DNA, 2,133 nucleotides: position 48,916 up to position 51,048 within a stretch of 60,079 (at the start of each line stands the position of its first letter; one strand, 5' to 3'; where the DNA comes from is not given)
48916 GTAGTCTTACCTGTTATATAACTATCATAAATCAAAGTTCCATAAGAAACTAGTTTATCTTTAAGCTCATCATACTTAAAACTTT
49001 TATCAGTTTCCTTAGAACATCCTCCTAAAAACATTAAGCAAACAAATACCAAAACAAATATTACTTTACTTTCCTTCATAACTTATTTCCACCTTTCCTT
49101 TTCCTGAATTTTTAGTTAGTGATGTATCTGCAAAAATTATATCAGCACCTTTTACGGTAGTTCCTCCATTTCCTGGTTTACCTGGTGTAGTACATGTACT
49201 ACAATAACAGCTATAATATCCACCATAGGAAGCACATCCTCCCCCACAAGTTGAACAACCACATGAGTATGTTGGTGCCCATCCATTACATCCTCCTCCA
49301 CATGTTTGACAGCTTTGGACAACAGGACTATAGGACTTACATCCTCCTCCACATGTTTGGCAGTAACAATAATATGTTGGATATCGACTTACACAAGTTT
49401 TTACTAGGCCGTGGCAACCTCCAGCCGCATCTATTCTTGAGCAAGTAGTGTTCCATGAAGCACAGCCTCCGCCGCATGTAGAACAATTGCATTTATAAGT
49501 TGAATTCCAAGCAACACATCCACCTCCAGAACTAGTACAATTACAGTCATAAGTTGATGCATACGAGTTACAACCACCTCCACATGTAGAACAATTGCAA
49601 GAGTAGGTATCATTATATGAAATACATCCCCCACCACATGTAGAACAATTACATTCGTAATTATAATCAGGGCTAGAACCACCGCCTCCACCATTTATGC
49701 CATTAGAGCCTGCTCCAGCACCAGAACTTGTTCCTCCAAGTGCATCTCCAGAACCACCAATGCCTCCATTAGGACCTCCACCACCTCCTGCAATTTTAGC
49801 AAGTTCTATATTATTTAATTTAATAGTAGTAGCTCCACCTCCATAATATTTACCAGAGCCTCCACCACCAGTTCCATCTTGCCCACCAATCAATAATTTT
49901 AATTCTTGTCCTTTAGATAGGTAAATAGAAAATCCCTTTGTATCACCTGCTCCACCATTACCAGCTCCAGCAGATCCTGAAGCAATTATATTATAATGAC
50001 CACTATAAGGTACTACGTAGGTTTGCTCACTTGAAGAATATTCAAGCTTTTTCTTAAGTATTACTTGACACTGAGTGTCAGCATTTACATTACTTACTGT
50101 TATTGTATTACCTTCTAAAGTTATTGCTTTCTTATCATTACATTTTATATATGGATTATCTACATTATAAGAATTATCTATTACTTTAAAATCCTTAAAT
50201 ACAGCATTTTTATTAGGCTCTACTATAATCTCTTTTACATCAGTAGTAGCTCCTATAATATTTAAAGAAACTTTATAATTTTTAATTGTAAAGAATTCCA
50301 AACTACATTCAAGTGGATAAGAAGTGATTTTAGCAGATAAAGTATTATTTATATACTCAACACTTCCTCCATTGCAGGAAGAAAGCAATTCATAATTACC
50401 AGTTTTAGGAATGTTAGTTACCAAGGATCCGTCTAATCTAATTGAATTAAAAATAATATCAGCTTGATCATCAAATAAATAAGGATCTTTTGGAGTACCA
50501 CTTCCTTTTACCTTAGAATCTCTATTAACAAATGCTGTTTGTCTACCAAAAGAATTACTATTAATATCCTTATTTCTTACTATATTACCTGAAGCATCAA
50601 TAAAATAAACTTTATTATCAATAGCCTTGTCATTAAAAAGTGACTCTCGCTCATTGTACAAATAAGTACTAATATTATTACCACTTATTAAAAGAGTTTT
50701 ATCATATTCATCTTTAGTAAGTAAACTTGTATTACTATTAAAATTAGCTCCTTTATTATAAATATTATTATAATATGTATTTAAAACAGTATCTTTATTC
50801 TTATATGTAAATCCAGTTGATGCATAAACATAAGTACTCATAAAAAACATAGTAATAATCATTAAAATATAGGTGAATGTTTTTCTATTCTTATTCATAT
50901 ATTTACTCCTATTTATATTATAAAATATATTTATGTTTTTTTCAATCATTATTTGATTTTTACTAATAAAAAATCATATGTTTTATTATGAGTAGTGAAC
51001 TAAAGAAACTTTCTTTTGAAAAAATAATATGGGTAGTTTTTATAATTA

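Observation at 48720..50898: Secreted protein fusing a poly-glycine domain to about 8 tandem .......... repeats, translationally coupled to a lipoprotein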

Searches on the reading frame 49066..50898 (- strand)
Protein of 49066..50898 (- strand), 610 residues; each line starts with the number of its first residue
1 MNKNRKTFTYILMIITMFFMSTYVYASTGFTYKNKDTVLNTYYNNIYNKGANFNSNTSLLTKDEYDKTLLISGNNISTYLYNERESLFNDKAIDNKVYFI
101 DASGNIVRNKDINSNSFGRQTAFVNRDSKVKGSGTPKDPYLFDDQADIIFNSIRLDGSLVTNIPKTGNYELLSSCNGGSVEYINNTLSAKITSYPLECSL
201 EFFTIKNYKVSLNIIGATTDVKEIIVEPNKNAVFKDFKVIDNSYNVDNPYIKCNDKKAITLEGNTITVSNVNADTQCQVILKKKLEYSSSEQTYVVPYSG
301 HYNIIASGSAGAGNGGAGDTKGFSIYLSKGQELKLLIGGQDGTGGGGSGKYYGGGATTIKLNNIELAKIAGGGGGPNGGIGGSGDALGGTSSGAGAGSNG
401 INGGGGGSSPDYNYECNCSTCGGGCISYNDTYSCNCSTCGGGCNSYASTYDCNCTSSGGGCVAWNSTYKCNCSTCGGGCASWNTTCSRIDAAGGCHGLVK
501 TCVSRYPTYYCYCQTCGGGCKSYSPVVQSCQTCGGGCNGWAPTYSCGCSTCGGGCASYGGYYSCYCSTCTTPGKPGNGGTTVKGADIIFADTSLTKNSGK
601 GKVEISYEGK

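Call 3: search_protein_families(library=pfam, proteins=[window:49066-50898:-], max_evalue=1)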
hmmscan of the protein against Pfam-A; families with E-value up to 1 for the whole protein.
window:49066-50898:- (610 aa): 0 families
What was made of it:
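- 50821..50898 (-): Sec-type signal peptide, aa 1-26 (MNKNRK + hydrophobic core + VYA|S). It is not a prepilin signal: it lacks G-1 and E5. No PF07963 hit (call 3).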

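Call 4: search_protein_families(library=ncbifam, proteins=[window:49066-50898:-], max_evalue=1)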
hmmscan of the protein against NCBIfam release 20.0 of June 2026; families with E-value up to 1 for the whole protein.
window:49066-50898:- (610 aa): 0 families

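Call 7: find_homologous_proteins(query=window:49066-50898:-, max_evalue=0.001)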
Query window:49066-50898:- (610 aa): 9 proteins with E <= 0.001 among 8000 candidates.
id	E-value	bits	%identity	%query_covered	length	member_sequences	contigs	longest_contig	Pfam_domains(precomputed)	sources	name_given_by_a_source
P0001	0.0e+0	1381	100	100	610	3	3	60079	-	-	-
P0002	1.7e-242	825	97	64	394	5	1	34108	-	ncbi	ncbi:MAG: hypothetical protein RR984_00445, partial [Bacilli bacterium]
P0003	4.7e-84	301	33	98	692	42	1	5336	PF12810.14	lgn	-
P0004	6.1e-74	268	31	98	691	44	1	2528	PF12810.14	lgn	-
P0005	3.0e-42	163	33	70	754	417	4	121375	PF07963.18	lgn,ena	-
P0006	1.8e-36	144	32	75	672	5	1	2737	PF07963.18,PF12810.14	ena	-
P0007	1.8e-34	138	36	56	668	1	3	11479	PF07963.18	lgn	-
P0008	2.7e-31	127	37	53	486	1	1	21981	PF07963.18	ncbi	ncbi:MAG: type II secretion system protein [Bacilli bacterium]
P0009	5.7e-28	116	36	54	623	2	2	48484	PF07963.18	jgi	-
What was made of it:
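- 50044..50820 (-): N-terminal region, aa 27-285. It is beta-rich from about aa 98, has 4 Cys and matches no named family. It is homologous to the N-terminal part of P0003/P0004 (call 7).
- On Pfam PF12810 ALK_LTK_GRD (formerly Gly_rich): P0003, which is 33% identical over 98% of the query (E = 4.7e-84, call 7), scores 26.4 bits.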

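Call 12: find_encoding_contigs(protein=P0005, flank=10000, max_places=2)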
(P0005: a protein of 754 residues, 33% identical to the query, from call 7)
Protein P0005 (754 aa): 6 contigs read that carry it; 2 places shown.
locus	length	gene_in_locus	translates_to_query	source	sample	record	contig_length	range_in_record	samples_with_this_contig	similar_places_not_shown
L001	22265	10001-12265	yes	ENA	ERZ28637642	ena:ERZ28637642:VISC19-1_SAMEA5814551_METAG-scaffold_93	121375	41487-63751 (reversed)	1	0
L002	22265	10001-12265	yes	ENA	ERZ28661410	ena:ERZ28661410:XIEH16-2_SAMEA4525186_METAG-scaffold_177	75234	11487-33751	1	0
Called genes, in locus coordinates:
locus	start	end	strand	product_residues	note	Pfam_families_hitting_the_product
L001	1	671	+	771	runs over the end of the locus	PF02274:ADI, PF19420:DDAH_eukar (faint), PF02729:OTCace_N, PF00185:OTCace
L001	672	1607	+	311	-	PF00696:AA_kinase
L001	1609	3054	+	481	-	PF03606:DcuC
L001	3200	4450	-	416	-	-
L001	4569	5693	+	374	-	PF00162:PGK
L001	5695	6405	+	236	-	PF00121:TIM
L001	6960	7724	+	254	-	PF00072:Response_reg, PF08769:Spo0A_C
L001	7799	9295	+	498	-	PF01676:Metalloenzyme, PF06415:iPGM_N, PF01663:Phosphodiest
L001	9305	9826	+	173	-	-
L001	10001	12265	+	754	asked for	PF07963:N_methyl (weak)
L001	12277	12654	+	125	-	-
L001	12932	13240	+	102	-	PF00338:Ribosomal_S10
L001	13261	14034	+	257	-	PF00297:Ribosomal_L3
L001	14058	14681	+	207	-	PF00573:Ribosomal_L4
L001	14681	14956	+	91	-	PF00276:Ribosomal_L23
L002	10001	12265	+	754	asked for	PF07963:N_methyl (weak)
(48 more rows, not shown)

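Call 13: find_encoding_contigs(protein=P0009, flank=10000, max_places=2)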
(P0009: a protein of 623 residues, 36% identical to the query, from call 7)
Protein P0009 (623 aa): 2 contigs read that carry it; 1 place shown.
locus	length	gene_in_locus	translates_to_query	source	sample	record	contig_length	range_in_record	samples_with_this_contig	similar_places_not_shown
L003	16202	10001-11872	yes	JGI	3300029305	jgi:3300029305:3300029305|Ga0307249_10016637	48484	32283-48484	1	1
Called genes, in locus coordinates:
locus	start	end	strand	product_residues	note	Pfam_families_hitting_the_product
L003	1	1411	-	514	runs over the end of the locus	PF08238:Sel1 (faint)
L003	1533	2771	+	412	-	PF00375:SDF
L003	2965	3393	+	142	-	-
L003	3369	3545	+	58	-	-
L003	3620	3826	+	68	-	-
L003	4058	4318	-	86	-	PF01381:HTH_3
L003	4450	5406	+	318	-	PF01869:BcrAD_BadFG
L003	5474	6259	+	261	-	PF01148:CTP_transf_1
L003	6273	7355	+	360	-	PF02163:Peptidase_M50, PF13180:PDZ_2 (faint), PF17820:PDZ_6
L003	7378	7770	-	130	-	PF00011:HSP20, PF17886:ArsA_HSP20 (faint)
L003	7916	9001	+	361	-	PF01743:PolyA_pol, PF12627:PolyA_pol_RNAbd, PF13735:tRNA_NucTran2_2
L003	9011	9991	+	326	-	PF02881:SRP54_N, PF13604:AAA_30 (weak), PF00448:SRP54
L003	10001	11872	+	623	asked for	PF07963:N_methyl (weak)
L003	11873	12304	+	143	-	-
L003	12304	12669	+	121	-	-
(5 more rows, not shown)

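Call 14: find_encoding_contigs(protein=P0008, flank=10000, max_places=2)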
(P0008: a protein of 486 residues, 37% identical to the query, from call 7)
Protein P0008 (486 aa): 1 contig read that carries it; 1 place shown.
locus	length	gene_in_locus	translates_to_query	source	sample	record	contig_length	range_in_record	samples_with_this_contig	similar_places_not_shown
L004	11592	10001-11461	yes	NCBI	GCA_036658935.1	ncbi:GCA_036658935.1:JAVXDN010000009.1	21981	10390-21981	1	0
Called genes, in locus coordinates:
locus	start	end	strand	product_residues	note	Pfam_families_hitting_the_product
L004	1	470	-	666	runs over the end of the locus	PF17191:RecG_wedge, PF04851:ResIII, PF00270:DEAD, PF07517:SecA_DEAD (weak), PF00271:Helicase_C, PF22590:Cas3-like_C_2 (weak), PF19833:RecG_dom3_C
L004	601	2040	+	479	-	PF03323:GerA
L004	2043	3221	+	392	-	PF25198:Spore_GerAC_N, PF05504:Spore_GerAC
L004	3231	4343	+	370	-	PF03845:Spore_permease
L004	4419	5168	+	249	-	PF04397:LytTR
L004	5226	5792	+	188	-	PF09997:DUF2238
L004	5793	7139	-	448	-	PF12698:ABC2_membrane_3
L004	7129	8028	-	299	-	PF00005:ABC_tran, PF13304:AAA_21, PF13732:DrrA1-3_C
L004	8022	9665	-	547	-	PF01943:Polysacc_synt, PF03023:MurJ, PF01554:MatE (weak)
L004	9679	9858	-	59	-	PF10957:Spore_Cse60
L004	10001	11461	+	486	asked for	PF07963:N_methyl (weak)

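Call 19: find_encoding_contigs(protein=P0003, flank=10000, max_places=3)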
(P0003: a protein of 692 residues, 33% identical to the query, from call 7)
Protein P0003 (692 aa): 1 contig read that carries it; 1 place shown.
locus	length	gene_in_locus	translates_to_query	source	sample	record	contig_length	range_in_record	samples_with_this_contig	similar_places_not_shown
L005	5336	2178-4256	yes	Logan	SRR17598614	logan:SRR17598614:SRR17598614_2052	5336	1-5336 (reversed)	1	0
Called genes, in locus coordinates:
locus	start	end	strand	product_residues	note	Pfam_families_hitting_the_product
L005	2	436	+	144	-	?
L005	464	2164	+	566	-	PF00587:tRNA-synt_2b, PF04073:tRNA_edit, PF03129:HGTP_anticodon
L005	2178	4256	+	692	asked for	PF12810:ALK_LTK_GRD (weak)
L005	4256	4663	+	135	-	-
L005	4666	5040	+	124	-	-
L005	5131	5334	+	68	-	?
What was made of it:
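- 49066..49079 (-): 14-nt overlap between the end of the main CDS and the start of the lipoprotein CDS. Homologous pairs are spaced from -1 to +11 nt (calls 12, 13, 19).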

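Call 23: find_related_loci(query=A1, collection=genome_contigs, flank=6000)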
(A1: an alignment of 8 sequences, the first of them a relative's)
Query A1 (610 aa) in genome_contigs; peptide patterns used: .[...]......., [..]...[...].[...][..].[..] (x = any residue, [..] = any of these).
59 stretches matched a pattern; 11 encode a relative of the query (tblastn E <= 1e-3); 10 distinct loci.
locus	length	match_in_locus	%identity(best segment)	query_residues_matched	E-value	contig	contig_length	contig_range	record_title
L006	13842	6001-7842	35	65-608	2e-62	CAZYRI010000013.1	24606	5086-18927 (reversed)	MAG TPA_asm: uncultured Clostridium sp. isolate SRP225648_co1_36 genome assembly, contig: NODE_4537_length_24606_cov_18.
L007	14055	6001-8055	33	11-608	2e-58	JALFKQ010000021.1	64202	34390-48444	MAG: Mycoplasmatota bacterium isolate SUG767 k141_69454, whole genome shotgun sequence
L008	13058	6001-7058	43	280-579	3e-37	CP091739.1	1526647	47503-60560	MAG: Clostridium sp. isolate nC27_bin.11.fa chromosome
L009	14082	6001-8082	30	1-608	2e-61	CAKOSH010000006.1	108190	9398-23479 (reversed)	MAG: uncultured Bacilli bacterium isolate REFINED_METABAT215_TOP10_CONTIGS_1500_ASSEMBLY_K77_MERGED__Hadza_MoBio_C-REDO_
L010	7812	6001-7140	33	179-607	1e-24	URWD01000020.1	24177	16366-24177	uncultured Tenericutes bacterium isolate UMGS1410 genome assembly, contig: NODE_709_length_24177_cov_8.284305, whole gen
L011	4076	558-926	43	419-551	8e-16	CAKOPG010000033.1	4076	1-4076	MAG: uncultured Bacilli bacterium isolate REFINED_METABAT215_TOP10_CONTIGS_1500_ASSEMBLY_K77_MERGED__Hadza_MoBio_hadza-E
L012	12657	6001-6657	44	289-607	2e-14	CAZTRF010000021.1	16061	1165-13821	MAG TPA_asm: uncultured Muribaculaceae bacterium isolate SRP294416_co3_296 genome assembly, contig: NODE_6215_length_160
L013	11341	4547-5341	35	291-607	3e-14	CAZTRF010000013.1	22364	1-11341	MAG TPA_asm: uncultured Muribaculaceae bacterium isolate SRP294416_co3_296 genome assembly, contig: NODE_3384_length_223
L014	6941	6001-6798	37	286-606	4e-10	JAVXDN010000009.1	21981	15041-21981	MAG: Bacilli bacterium isolate CGS5Y3-bin19 NODE_2108_length_21981_cov_10.449512, whole genome shotgun sequence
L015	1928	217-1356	30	128-554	1e-9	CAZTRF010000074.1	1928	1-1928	MAG TPA_asm: uncultured Muribaculaceae bacterium isolate SRP294416_co3_296 genome assembly, contig: NODE_180162_length_1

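Call 31: search_solved_structures(query=A1, max_evalue=10, show_alignments=2)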
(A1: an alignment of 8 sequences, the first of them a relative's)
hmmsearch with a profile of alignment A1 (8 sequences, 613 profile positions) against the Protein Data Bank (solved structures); distinct sequences matched with E-value up to 10: 14.
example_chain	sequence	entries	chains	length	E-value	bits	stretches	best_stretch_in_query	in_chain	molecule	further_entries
9egp_A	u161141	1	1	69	2.3e-06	30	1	2-61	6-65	Geopilin domain 1 protein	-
7tgg_A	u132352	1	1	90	8.5e-05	24.8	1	2-61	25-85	Geopilin domain 1 protein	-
8tj2_C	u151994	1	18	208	0.00022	23.4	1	7-63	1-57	Type IV major pilin protein PilA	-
8pfb_G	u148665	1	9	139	0.00049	22.3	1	7-75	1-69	Type IV pilin PilE1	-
9lab_B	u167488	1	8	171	0.0011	21.2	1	1-62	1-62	MSHA major pilin subunit MshA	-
2m7g_A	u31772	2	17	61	0.018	17.1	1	7-61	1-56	Geopilin domain 1 protein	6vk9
6xxd_A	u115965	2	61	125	0.018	17.1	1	7-64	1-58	PilA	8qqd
8qqj_J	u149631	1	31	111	0.049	15.7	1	7-63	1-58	Type IV narrow pilus major component PilA5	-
6xxe_A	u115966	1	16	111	0.051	15.7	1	7-62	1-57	Uncharacterized protein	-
5wda_A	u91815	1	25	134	0.053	15.6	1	7-63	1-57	General secretion pathway protein G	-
4lad_B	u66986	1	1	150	0.48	12.5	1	398-447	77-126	E3 ubiquitin-protein ligase AMFR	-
7sqk_A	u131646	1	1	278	3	9.8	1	31-144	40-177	HAUS augmin-like complex subunit 1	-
6z1p_AH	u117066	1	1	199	3.2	9.7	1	145-275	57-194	mL40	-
2gop_A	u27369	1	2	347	3.4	9.6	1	29-101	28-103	Trilobed Protease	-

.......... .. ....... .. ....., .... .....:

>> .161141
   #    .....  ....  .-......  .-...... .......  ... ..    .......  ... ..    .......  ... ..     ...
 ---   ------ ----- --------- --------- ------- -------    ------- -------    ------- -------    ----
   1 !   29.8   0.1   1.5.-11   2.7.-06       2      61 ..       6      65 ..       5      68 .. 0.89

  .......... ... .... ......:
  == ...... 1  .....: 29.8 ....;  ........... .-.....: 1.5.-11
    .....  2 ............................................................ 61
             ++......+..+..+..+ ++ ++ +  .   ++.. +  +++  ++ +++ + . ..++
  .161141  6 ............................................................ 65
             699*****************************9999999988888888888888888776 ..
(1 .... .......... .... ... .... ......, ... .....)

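Call 33: search_protein_families(library=pfam, alignment_id=A1, max_evalue=1)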
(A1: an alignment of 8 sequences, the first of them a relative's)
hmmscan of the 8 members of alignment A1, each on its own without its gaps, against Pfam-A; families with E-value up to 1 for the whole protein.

A. member 1, P0001 (610 aa): 0 families

B. families by the number of members that match (of 8 scanned): 10 families
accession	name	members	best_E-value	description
PF12810.13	ALK_LTK_GRD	6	1.2e-08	ALK/LTK, Glycine-rich domain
PF07963.17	N_methyl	5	2.2e-07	Prokaryotic N-terminal methylation motif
PF19077.6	Big_13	3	0.0001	Bacterial Ig-like domain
PF00045.24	Hemopexin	2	0.029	Hemopexin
PF16403.11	Bact_surface_Ig-like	1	0.016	Bacterial surface protein, Ig-like domain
PF02494.22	HYR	1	0.037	HYR domain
PF08294.17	TIM21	1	0.044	TIM21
PF12245.14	Big_3_2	1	0.063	Bacterial Ig-like domain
PF21307.2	Glyco_hydro_95_C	1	0.08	Glycoside hydrolase family 95, C-terminal domain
PF16468.10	DUF5049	1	0.12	Domain of unknown function (DUF5049)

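Call 34: predict_structure(alignment_id=A1)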
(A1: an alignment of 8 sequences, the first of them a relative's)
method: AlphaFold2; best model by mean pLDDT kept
length: 610 residues; sequences in the alignment: 8
mean_pLDDT: 41.9   pTM: 0.40
mean pLDDT of the five models: 41.9, 40.0, 39.3, 38.8, 36.9
residues with pLDDT >= 90: 0; 70-90: 89; 50-70: 113; < 50: 408
segments of 3 or more residues with pLDDT < 50: 1-7, 16-167, 169-171, 185-187, 191-196, 200-204, 217-219, 240-245, 340-350, 375-578, 591-593
pLDDT, mean of each block of 10 residues (from residue 1): 43 48 30 30 35 31 30 29 27 28 30 26 25 28 30 30 41 55 50 48 55 57 65 63 52 58 65 72 76 81 81 63 83 75 34 67 73 51 31 25 26 26 23 22 22 22 24 24 28 30 22 22 23 22 22 23 25 38 57 58 78
secondary structure, 60 per line:
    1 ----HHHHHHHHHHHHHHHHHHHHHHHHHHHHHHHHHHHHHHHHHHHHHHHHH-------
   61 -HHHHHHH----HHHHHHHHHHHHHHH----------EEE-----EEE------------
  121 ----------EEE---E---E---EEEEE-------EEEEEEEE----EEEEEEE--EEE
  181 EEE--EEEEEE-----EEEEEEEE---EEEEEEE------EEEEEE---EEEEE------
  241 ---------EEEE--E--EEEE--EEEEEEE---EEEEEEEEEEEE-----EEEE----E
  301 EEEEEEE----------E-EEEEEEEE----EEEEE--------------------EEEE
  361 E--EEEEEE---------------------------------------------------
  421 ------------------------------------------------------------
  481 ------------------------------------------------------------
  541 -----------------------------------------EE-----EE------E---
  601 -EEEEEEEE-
elements in order: H5-53 H62-68 H73-87 E98-100 E106-108 E131-133 E145-149 E157-164 E169-175 E178-183 E186-191 E197-204 E208-214 E221-226 E230-234 E250-253 E259-262 E265-271 E275-286 E292-295 E300-307 E320-327 E332-336 E357-361 E364-369 E602-609
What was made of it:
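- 50044..50820 (-): AF2 DSSP strands span 98-290 at pLDDT 50-76 (call 34).
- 49660..50043 (-): First part of the ALK/LTK-type glycine-rich domain (TNF-like strands plus Gly-rich motifs), aa 286-413. AF2 pLDDT is 70-83 for about aa 270-370 (call 34).
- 49069..49191 (-): Last part of the glycine-rich domain (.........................), aa 570-610. The final strand has pLDDT 78 in the AF2 model (call 34).
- On Pfam PF12810 ALK_LTK_GRD (formerly Gly_rich): The model is confident only for about aa 270-375 and 595-610 (call 34). AF2 leaves aa 375-578 at pLDDT below 50, so no lattice is seen (call 34).
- AF2 gives no confident structure for the Cys region (pLDDT about 22) or for the Gly-rich motifs, so neither the polyglycine lattice nor the stalk is seen directly (call 34).
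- Tried and rejected: Mean pLDDT was 41.9 and the Cys region scored about 22 (call 34).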
